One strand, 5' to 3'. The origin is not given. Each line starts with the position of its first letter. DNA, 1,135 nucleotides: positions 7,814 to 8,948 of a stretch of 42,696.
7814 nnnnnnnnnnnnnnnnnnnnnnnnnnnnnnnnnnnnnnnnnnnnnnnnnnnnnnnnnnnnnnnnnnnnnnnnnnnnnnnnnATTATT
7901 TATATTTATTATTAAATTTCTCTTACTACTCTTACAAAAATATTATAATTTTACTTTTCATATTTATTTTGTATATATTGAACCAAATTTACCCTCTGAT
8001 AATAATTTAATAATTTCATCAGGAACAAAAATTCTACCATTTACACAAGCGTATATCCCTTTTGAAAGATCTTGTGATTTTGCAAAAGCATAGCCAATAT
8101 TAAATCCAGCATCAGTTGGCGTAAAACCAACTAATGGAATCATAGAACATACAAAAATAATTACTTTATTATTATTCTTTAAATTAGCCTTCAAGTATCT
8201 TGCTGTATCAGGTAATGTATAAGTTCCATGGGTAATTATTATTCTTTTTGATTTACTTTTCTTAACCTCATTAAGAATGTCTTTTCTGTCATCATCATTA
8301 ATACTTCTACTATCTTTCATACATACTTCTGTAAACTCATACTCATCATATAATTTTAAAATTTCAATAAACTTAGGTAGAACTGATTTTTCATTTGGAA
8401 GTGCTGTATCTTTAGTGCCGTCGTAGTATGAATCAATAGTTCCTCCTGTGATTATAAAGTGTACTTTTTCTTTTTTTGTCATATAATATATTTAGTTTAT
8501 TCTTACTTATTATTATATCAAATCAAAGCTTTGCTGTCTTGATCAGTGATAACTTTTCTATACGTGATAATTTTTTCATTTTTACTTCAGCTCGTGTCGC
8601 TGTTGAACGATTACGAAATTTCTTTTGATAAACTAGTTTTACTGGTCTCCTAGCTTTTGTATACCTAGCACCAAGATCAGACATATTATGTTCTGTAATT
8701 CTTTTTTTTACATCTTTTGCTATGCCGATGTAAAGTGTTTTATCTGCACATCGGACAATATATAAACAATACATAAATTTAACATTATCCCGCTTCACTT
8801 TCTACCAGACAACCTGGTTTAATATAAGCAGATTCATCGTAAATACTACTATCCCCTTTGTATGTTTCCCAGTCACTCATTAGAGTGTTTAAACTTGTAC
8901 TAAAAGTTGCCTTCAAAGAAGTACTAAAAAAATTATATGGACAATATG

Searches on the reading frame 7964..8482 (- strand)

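Call 11: search_protein_families(library=pfam, proteins=[window:7964-8482:-])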
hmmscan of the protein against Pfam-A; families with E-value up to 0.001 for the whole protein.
window:7964-8482:- (172 aa): 1 family
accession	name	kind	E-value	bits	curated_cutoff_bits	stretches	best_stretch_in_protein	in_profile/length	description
PF00710.25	Asparaginase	-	2.1e-18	67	22.5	1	6-161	1-162/193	Asparaginase, N-terminal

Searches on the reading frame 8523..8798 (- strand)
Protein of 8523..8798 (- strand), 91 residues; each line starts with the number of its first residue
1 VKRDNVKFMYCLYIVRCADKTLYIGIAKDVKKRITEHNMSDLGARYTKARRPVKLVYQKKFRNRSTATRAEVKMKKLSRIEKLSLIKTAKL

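Call 77: search_protein_families(library=pfam, proteins=[window:8523-8798:-], max_evalue=0.01)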
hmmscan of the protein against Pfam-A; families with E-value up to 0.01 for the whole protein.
window:8523-8798:- (91 aa): 2 families
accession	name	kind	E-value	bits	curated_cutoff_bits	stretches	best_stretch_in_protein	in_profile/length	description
PF01541.30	GIY-YIG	-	6.7e-15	55.6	22.6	1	9-79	1-73/78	GIY-YIG catalytic domain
PF10544.15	T5orf172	-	0.0013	19.6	20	1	16-74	10-63/101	T5orf172 domain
